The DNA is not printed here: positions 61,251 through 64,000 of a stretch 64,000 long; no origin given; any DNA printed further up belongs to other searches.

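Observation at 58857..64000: Edge of a biosynthetic gene cluster: terminal NRPS A-T-TE module with FMO, LLM monooxygenase and SnoaL-like genes in one minus-strand operon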

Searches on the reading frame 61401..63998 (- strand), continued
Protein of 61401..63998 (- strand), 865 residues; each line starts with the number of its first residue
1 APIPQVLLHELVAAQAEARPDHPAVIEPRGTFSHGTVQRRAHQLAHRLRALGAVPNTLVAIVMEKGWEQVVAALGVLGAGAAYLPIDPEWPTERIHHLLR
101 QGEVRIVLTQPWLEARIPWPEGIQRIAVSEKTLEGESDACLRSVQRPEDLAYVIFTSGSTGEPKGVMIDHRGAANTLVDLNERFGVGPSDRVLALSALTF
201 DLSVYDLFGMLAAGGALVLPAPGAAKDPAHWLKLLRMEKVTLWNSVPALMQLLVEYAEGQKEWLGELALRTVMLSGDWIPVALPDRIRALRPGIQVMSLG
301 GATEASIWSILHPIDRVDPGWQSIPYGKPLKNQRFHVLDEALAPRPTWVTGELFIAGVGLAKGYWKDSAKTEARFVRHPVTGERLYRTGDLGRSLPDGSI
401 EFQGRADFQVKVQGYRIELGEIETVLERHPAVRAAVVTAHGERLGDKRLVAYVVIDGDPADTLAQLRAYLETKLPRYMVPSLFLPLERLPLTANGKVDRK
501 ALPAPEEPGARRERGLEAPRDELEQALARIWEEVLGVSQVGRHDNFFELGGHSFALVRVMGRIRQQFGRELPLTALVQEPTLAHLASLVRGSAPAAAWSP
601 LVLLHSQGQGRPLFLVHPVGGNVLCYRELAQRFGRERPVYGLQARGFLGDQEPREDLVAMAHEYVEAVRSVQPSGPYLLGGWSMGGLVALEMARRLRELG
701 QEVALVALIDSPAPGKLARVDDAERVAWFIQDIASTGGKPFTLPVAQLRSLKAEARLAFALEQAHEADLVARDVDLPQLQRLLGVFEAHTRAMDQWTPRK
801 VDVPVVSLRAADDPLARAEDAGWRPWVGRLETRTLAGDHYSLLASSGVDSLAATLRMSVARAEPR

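Call 13: find_homologous_proteins(query=window:61401-63998:-, max_evalue=1e-50)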
Query window:61401-63998:- (865 aa): 7970 proteins with E <= 1e-50 among 8000 candidates; the best 120 are listed.
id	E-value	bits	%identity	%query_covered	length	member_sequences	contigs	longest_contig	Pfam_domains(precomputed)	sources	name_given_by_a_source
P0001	0.0e+0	1558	78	100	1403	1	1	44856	PF00668.26,PF00550.32,PF12697.14,PF00501.35,PF13193.13,PF00561.27,PF00975.27,PF12146.16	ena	-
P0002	0.0e+0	1077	54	68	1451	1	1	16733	PF00668.26,PF00550.32,PF00501.35,PF13193.13,PF23297.2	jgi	-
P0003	0.0e+0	1041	55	99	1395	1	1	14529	PF00668.26,PF00550.32,PF18563.7,PF00501.35,PF13193.13,PF00975.27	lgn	-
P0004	0.0e+0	1036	56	100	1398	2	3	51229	PF00668.26,PF00550.32,PF18563.7,PF00501.35,PF13193.13,PF00975.27,PF12146.16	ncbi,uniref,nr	ncbi:amino acid adenylation domain-containing protein [Nostoc sp. UCD121]|uniref:non-ribosomal pepti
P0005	1.5e-298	1011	54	100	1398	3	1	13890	PF00668.26,PF00550.32,PF12697.14,PF18563.7,PF00501.35,PF13193.13,PF00561.27,PF00975.27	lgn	-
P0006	1.3e-294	998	53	100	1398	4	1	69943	PF00668.26,PF00550.32,PF12697.14,PF18563.7,PF00501.35,PF13193.13,PF00975.27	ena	-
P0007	6.3e-294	995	49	67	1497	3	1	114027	PF00550.32,PF00501.35,PF13193.13,PF00975.27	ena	-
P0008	2.3e-291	987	54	68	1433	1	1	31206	PF00668.26,PF00550.32,PF00501.35,PF13193.13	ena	-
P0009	6.8e-290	982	49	68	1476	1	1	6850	PF00550.32,PF00501.35,PF13193.13,PF00975.27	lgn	-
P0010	4.4e-289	979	55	100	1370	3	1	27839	PF00668.26,PF00550.32,PF00501.35,PF13193.13,PF00975.27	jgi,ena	-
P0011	4.4e-288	976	52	99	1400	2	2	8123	PF00668.26,PF00550.32,PF18563.7,PF00501.35,PF13193.13,PF00975.27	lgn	-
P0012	1.7e-286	971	53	99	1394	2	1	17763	PF00668.26,PF00550.32,PF18563.7,PF00501.35,PF13193.13,PF00975.27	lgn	-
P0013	3.5e-285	966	55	99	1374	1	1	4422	PF00668.26,PF00550.32,PF12697.14,PF00501.35,PF13193.13,PF00975.27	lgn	-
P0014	8.7e-283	958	51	99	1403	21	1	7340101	PF00668.26,PF00550.32,PF18563.7,PF00501.35,PF13193.13,PF00975.27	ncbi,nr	ncbi:amino acid adenylation domain-containing protein [Nostoc sp. ATCC 53789]|nr:amino acid adenylat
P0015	1.7e-281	954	53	100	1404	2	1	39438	PF00668.26,PF00550.32,PF12697.14,PF00501.35,PF13193.13,PF00975.27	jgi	jgi:amino acid adenylation domain-containing protein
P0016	3.1e-280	950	51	99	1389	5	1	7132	PF00668.26,PF00550.32,PF18563.7,PF00501.35,PF13193.13,PF00561.27,PF00975.27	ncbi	-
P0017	2.2e-279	947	50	100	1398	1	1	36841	PF00668.26,PF00550.32,PF18563.7,PF00501.35,PF13193.13,PF00975.27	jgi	jgi:amino acid adenylation domain-containing protein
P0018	6.6e-279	946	55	99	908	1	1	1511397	PF00550.32,PF00501.35,PF13193.13,PF00975.27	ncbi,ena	-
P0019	7.6e-278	942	50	99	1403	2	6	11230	PF00668.26,PF00550.32,PF18563.7,PF00501.35,PF13193.13,PF00561.27,PF00975.27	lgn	-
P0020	4.4e-277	940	51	99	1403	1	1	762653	PF00668.26,PF00550.32,PF18563.7,PF00501.35,PF13193.13,PF00975.27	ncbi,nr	ncbi:MAG: amino acid adenylation domain-containing protein [Symploca sp. SIO2B6]|nr:amino acid adeny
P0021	5.5e-277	939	51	99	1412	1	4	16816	PF00668.26,PF00550.32,PF18563.7,PF00501.35,PF13193.13,PF00975.27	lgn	-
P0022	3.7e-276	937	50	99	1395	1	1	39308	PF00668.26,PF00550.32,PF18563.7,PF00501.35,PF13193.13,PF00975.27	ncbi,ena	-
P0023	4.3e-276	936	51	99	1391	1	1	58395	PF00668.26,PF00550.32,PF00501.35,PF13193.13,PF00975.27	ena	-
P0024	2.8e-275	934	55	68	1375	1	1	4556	PF00668.26,PF00550.32,PF00501.35,PF13193.13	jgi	jgi:amino acid adenylation domain-containing protein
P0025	2.9e-275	934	61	52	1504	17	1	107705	PF07238.20,PF00668.26,PF00550.32,PF18563.7,PF00501.35,PF13193.13,PF00975.27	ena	-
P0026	4.4e-275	933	53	100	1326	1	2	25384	PF00668.26,PF00550.32,PF00501.35,PF13193.13,PF00561.27,PF00975.27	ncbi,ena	-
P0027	6.1e-275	933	52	99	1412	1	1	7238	PF00668.26,PF00550.32,PF18563.7,PF00501.35,PF13193.13,PF00975.27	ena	-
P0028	1.2e-273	928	51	100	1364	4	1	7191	PF00668.26,PF00550.32,PF12697.14,PF00501.35,PF13193.13,PF00561.27,PF00975.27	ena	-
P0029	4.4e-272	923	51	99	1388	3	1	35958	PF00668.26,PF00550.32,PF00501.35,PF13193.13,PF00975.27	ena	-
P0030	2.3e-271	921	53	99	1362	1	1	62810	PF00668.26,PF00550.32,PF12697.14,PF00501.35,PF13193.13,PF00975.27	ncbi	ncbi:MAG: hypothetical protein OHK0022_11810 [Roseiflexaceae bacterium]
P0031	3.0e-270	917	50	99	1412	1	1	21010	PF00668.26,PF00550.32,PF18563.7,PF00501.35,PF13193.13,PF00975.27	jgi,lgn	jgi:amino acid adenylation domain-containing protein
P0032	1.3e-269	915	50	99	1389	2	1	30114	PF00668.26,PF00550.32,PF18563.7,PF00501.35,PF13193.13,PF00975.27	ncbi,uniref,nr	ncbi:amino acid adenylation domain-containing protein [Nodularia sp. UHCC 0506]|uniref:amino acid ad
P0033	6.1e-269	913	53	99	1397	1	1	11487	PF00668.26,PF00550.32,PF00501.35,PF13193.13,PF00975.27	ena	-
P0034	6.3e-268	909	52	99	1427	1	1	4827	PF00668.26,PF00550.32,PF00501.35,PF13193.13,PF00975.27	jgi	jgi:amino acid adenylation domain-containing protein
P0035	2.5e-266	904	52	99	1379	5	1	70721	PF00668.26,PF00550.32,PF18563.7,PF00501.35,PF13193.13,PF00975.27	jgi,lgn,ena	jgi:amino acid adenylation domain-containing protein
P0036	4.6e-266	903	48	100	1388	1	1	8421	PF00668.26,PF00550.32,PF18563.7,PF00501.35,PF13193.13,PF00975.27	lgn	-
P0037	9.3e-266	902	54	68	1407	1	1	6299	PF00668.26,PF00550.32,PF00501.35,PF13193.13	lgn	-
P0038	7.1e-264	896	49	99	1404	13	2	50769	PF00668.26,PF00550.32,PF18563.7,PF00501.35,PF13193.13,PF00975.27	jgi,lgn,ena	jgi:amino acid adenylation domain-containing protein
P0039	1.5e-263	895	48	100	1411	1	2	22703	PF00668.26,PF00550.32,PF18563.7,PF00501.35,PF13193.13,PF00975.27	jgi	jgi:pyochelin synthetase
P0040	4.3e-263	893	49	100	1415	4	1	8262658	PF00668.26,PF00550.32,PF18563.7,PF00501.35,PF13193.13,PF00561.27,PF00975.27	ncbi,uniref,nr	ncbi:non-ribosomal peptide synthetase [Moorena bouillonii]|uniref:Carrier domain-containing protein 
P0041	7.0e-263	893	50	97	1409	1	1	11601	PF00668.26,PF00550.32,PF18563.7,PF00501.35,PF13193.13,PF00975.27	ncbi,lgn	ncbi:MAG: amino acid adenylation domain-containing protein [Microcystaceae cyanobacterium]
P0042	2.8e-262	891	59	68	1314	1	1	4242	PF00668.26,PF00550.32,PF00501.35,PF13193.13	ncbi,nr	ncbi:MAG TPA: amino acid adenylation domain-containing protein, partial [Thermoanaerobaculia bacteri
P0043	2.8e-262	891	53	68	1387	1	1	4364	PF00668.26,PF00550.32,PF00501.35,PF13193.13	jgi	jgi:yersiniabactin nonribosomal peptide synthetase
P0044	3.0e-262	891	51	100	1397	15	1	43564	PF00668.26,PF00550.32,PF18563.7,PF00501.35,PF13193.13,PF00975.27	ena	-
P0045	3.1e-262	890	54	89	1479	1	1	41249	PF00668.26,PF00550.32,PF18563.7,PF00501.35,PF13193.13,PF00975.27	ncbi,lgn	-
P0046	6.1e-262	890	55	68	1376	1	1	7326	PF00668.26,PF00550.32,PF00501.35,PF13193.13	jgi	jgi:amino acid adenylation domain-containing protein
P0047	6.6e-262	889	54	97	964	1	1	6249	PF00550.32,PF00501.35,PF13193.13,PF00975.27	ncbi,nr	ncbi:MAG TPA: amino acid adenylation domain-containing protein, partial [Thermoanaerobaculia bacteri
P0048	1.1e-261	889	52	100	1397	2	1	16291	PF00668.26,PF00550.32,PF00501.35,PF13193.13,PF00975.27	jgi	jgi:pyochelin synthetase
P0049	1.5e-261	888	56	92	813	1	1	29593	PF00550.32,PF00501.35,PF13193.13,PF00975.27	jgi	jgi:amino acid adenylation domain-containing protein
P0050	3.3e-261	887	48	99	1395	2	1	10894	PF00668.26,PF00550.32,PF18563.7,PF00501.35,PF13193.13,PF00975.27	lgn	-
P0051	9.7e-261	886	52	91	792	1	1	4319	PF00550.32,PF12697.14,PF00501.35,PF13193.13,PF00561.27,PF00975.27,PF12146.16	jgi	-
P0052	2.1e-260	884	54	46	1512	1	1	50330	PF00668.26,PF00550.32,PF00501.35,PF13193.13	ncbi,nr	ncbi:MAG TPA: amino acid adenylation domain-containing protein, partial [Bryobacteraceae bacterium]|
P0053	2.6e-259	881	50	99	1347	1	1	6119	PF00668.26,PF00550.32,PF12697.14,PF00501.35,PF13193.13,PF00975.27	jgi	jgi:amino acid adenylation domain-containing protein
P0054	2.7e-259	881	48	99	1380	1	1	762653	PF00668.26,PF00550.32,PF18563.7,PF00501.35,PF13193.13,PF00975.27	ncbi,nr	ncbi:MAG: amino acid adenylation domain-containing protein [Symploca sp. SIO2B6]|nr:amino acid adeny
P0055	3.4e-259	880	48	100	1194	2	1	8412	PF00668.26,PF00550.32,PF00501.35,PF13193.13,PF00975.27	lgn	-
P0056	1.3e-258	878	55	82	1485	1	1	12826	PF00668.26,PF00550.32,PF00501.35,PF13193.13,PF00975.27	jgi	jgi:amino acid adenylation domain-containing protein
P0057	1.4e-258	878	51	97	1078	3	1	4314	PF00668.26,PF00550.32,PF00501.35,PF13193.13,PF00975.27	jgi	jgi:amino acid adenylation domain-containing protein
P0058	2.1e-258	878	52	97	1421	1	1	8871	PF00668.26,PF00550.32,PF18563.7,PF00501.35,PF13193.13,PF00975.27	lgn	-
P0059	3.3e-258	877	47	100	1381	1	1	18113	PF00668.26,PF00550.32,PF00501.35,PF13193.13,PF00975.27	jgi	-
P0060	7.8e-258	876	48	99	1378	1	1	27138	PF00668.26,PF00550.32,PF18563.7,PF00501.35,PF13193.13,PF00975.27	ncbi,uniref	ncbi:amino acid adenylation domain-containing protein [Scytonema sp. NUACC26]|uniref:amino acid aden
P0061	1.5e-257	875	51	100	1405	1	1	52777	PF00668.26,PF00550.32,PF18563.7,PF00501.35,PF13193.13,PF00975.27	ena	-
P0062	2.1e-257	874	51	99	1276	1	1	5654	PF00668.26,PF00550.32,PF00501.35,PF13193.13,PF00975.27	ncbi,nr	ncbi:MAG: amino acid adenylation domain-containing protein, partial [Chloroflexota bacterium]|nr:ami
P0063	1.5e-255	868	50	99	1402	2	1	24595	PF00668.26,PF00550.32,PF18563.7,PF00501.35,PF13193.13,PF00975.27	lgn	-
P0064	1.2e-254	865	48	99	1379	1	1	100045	PF00668.26,PF00550.32,PF18563.7,PF00501.35,PF13193.13,PF00975.27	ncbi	-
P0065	2.8e-254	864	52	99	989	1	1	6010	PF00550.32,PF00501.35,PF13193.13,PF00975.27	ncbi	ncbi:MAG TPA: amino acid adenylation domain-containing protein, partial [Thermoanaerobaculia bacteri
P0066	3.8e-254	864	48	100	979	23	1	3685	PF00550.32,PF12697.14,PF00501.35,PF13193.13,PF00975.27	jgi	jgi:amino acid adenylation domain-containing protein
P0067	5.5e-254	863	51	99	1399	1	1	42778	PF00668.26,PF00550.32,PF18563.7,PF00501.35,PF13193.13,PF00561.27,PF00975.27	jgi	jgi:amino acid adenylation domain-containing protein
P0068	9.8e-254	862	53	100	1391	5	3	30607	PF00668.26,PF00550.32,PF12697.14,PF18563.7,PF00501.35,PF13193.13,PF00975.27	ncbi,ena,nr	ncbi:MAG TPA: amino acid adenylation domain-containing protein [Thermoanaerobaculia bacterium]|nr:am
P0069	2.6e-253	861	48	99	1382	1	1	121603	PF00668.26,PF00550.32,PF18563.7,PF00501.35,PF13193.13,PF00975.27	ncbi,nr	ncbi:MAG: amino acid adenylation domain-containing protein [Symploca sp. SIO2E9]|nr:amino acid adeny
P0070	3.2e-253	861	48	98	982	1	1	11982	PF00550.32,PF00501.35,PF13193.13,PF00975.27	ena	-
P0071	8.1e-253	859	50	100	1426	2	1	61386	PF00668.26,PF00550.32,PF12697.14,PF18563.7,PF00501.35,PF13193.13,PF00975.27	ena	-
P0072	1.1e-252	859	53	99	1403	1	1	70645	PF00668.26,PF00550.32,PF18563.7,PF00501.35,PF13193.13,PF00975.27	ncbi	-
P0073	2.9e-252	858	52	99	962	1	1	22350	PF00550.32,PF00501.35,PF13193.13,PF00975.27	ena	-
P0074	7.0e-252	856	51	97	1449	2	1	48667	PF00668.26,PF00550.32,PF18563.7,PF00501.35,PF13193.13,PF00975.27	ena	-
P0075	1.8e-251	855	51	99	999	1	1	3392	PF00550.32,PF00501.35,PF13193.13,PF00975.27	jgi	jgi:amino acid adenylation domain-containing protein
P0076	1.3e-250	852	52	93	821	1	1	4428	PF00550.32,PF00501.35,PF13193.13,PF00975.27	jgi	jgi:pyochelin synthetase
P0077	2.9e-250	851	50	100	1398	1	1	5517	PF00668.26,PF00550.32,PF18563.7,PF00501.35,PF13193.13,PF00975.27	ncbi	ncbi:MAG: amino acid adenylation domain-containing protein [Acidobacteriota bacterium]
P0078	3.0e-250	851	49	99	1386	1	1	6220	PF00668.26,PF00550.32,PF12697.14,PF00501.35,PF13193.13,PF00975.27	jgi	jgi:pyochelin synthetase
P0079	1.1e-249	849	48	99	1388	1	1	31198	PF00668.26,PF00550.32,PF12697.14,PF18563.7,PF00501.35,PF13193.13,PF00975.27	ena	-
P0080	5.2e-249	847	58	52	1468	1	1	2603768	PF00668.26,PF00550.32,PF00501.35,PF13193.13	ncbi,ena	-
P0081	1.3e-248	845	51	98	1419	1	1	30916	PF00668.26,PF00550.32,PF18563.7,PF00501.35,PF13193.13,PF00975.27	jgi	jgi:pyochelin synthetase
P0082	3.3e-247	841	49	98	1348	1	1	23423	PF00668.26,PF00550.32,PF12697.14,PF18563.7,PF00501.35,PF13193.13,PF00975.27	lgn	-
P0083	5.5e-247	840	49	98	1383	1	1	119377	PF00668.26,PF00550.32,PF18563.7,PF00501.35,PF13193.13,PF00975.27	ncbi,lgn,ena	-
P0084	9.6e-247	839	51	100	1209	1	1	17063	PF00668.26,PF00550.32,PF00501.35,PF13193.13,PF00975.27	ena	-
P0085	2.0e-246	838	49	99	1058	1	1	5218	PF00550.32,PF12697.14,PF00501.35,PF13193.13,PF00975.27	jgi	jgi:amino acid adenylation domain-containing protein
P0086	4.9e-246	837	49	99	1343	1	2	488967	PF00668.26,PF00550.32,PF00501.35,PF13193.13,PF00975.27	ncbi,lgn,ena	-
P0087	8.7e-246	836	50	99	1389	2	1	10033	PF00668.26,PF00550.32,PF18563.7,PF00501.35,PF13193.13,PF00975.27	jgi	jgi:amino acid adenylation domain-containing protein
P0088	1.4e-245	835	47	99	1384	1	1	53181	PF00668.26,PF00550.32,PF18563.7,PF00501.35,PF13193.13,PF00975.27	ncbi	ncbi:MAG: amino acid adenylation domain-containing protein [Cyanobacteria bacterium P01_G01_bin.39]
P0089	1.6e-245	835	49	98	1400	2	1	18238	PF00668.26,PF00550.32,PF18563.7,PF00501.35,PF13193.13,PF00975.27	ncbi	-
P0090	7.2e-245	833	48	100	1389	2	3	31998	PF00668.26,PF00550.32,PF00501.35,PF13193.13,PF00975.27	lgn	-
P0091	7.7e-245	833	47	99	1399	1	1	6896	PF00668.26,PF00550.32,PF18563.7,PF00501.35,PF13193.13,PF00975.27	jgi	jgi:pyochelin synthetase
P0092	8.2e-245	833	50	100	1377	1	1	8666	PF00668.26,PF00550.32,PF12697.14,PF18563.7,PF00501.35,PF13193.13,PF00975.27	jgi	-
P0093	8.4e-245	833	51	99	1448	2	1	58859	PF00668.26,PF00550.32,PF00501.35,PF13193.13,PF00975.27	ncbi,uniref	ncbi:amino acid adenylation domain-containing protein [Streptomyces sp. NPDC127092]|uniref:amino aci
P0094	1.4e-244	832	55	61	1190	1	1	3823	PF00881.30,PF00550.32,PF12697.14,PF00501.35,PF13193.13,PF00975.27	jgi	jgi:amino acid adenylation domain-containing protein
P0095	2.9e-244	831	49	100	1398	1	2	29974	PF00668.26,PF00550.32,PF18563.7,PF00501.35,PF13193.13,PF00975.27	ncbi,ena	-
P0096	5.2e-244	830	49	99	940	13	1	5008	PF00550.32,PF00501.35,PF13193.13,PF00975.27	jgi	jgi:amino acid adenylation domain-containing protein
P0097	5.6e-244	830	49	98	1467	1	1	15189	PF00668.26,PF00550.32,PF00501.35,PF13193.13,PF00975.27,PF23297.2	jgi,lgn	-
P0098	7.9e-244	830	48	99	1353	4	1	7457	PF00668.26,PF00550.32,PF00501.35,PF13193.13,PF00975.27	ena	-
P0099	9.6e-244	829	47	99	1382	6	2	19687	PF00668.26,PF00550.32,PF18563.7,PF00501.35,PF13193.13,PF00975.27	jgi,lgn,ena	-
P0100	5.2e-243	827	48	99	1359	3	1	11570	PF00668.26,PF00550.32,PF18563.7,PF00501.35,PF13193.13,PF00975.27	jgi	jgi:amino acid adenylation domain-containing protein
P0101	9.5e-243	826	49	98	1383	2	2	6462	PF00668.26,PF00550.32,PF18563.7,PF00501.35,PF13193.13,PF00975.27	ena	-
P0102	1.6e-242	825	46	99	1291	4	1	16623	PF00668.26,PF00550.32,PF00501.35,PF13193.13,PF00975.27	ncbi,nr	ncbi:MAG: amino acid adenylation domain-containing protein [Richelia sp. RM1_1_1]|nr:amino acid aden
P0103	5.3e-242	824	52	88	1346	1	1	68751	PF00668.26,PF00550.32,PF00501.35,PF13193.13,PF00975.27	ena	-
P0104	5.6e-242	823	48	99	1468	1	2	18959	PF00668.26,PF00550.32,PF00501.35,PF13193.13,PF00975.27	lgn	-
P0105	8.2e-242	823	47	100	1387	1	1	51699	PF00668.26,PF00550.32,PF18563.7,PF00501.35,PF13193.13,PF00975.27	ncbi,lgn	ncbi:MAG: amino acid adenylation domain-containing protein [Pseudomonadota bacterium]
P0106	8.9e-242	823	47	99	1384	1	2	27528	PF00668.26,PF00550.32,PF18563.7,PF00501.35,PF13193.13,PF00975.27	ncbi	ncbi:MAG: amino acid adenylation domain-containing protein [Cyanobacteria bacterium J06621_8]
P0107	2.1e-241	822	45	99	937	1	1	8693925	PF00550.32,PF00501.35,PF13193.13,PF00561.27,PF00975.27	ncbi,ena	-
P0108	3.1e-241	821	55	82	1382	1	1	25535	PF00668.26,PF00550.32,PF00501.35,PF13193.13,PF00561.27,PF00975.27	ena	-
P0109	3.4e-241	821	51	99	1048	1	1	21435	PF00550.32,PF00501.35,PF13193.13,PF00975.27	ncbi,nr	ncbi:MAG TPA: amino acid adenylation domain-containing protein, partial [Albitalea sp.]|nr:amino aci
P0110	4.3e-241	821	48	100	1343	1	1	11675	PF00668.26,PF00550.32,PF00501.35,PF13193.13,PF00975.27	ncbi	-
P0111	7.2e-241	820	46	99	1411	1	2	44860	PF00668.26,PF00550.32,PF18563.7,PF00501.35,PF13193.13,PF00975.27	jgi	jgi:amino acid adenylation domain-containing protein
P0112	8.3e-241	820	48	99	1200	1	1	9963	PF00668.26,PF00550.32,PF00501.35,PF13193.13,PF00975.27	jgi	jgi:amino acid adenylation domain-containing protein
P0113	1.0e-240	819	56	68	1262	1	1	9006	PF00668.26,PF00550.32,PF00501.35,PF13193.13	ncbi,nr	ncbi:MAG: amino acid adenylation domain-containing protein, partial [Verrucomicrobiae bacterium]|nr:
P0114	4.8e-240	817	46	99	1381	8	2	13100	PF00668.26,PF00550.32,PF12697.14,PF00501.35,PF13193.13,PF00561.27,PF00975.27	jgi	-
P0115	6.4e-240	817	52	88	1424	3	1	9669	PF00668.26,PF00550.32,PF00501.35,PF13193.13,PF00975.27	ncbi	-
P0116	9.1e-240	816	48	99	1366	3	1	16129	PF00668.26,PF00550.32,PF12697.14,PF00501.35,PF13193.13,PF00561.27,PF00975.27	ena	-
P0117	9.8e-240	816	48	99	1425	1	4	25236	PF00668.26,PF00550.32,PF12697.14,PF18563.7,PF00501.35,PF13193.13,PF00975.27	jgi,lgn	jgi:amino acid adenylation domain-containing protein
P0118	1.1e-239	816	47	99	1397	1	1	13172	PF00668.26,PF00550.32,PF18563.7,PF00501.35,PF13193.13,PF00975.27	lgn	-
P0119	5.1e-239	814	52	97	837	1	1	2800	PF00550.32,PF00501.35,PF13193.13,PF00975.27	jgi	-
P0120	1.6e-238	812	52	82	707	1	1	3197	PF00550.32,PF00501.35,PF13193.13,PF00975.27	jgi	jgi:pyochelin synthetase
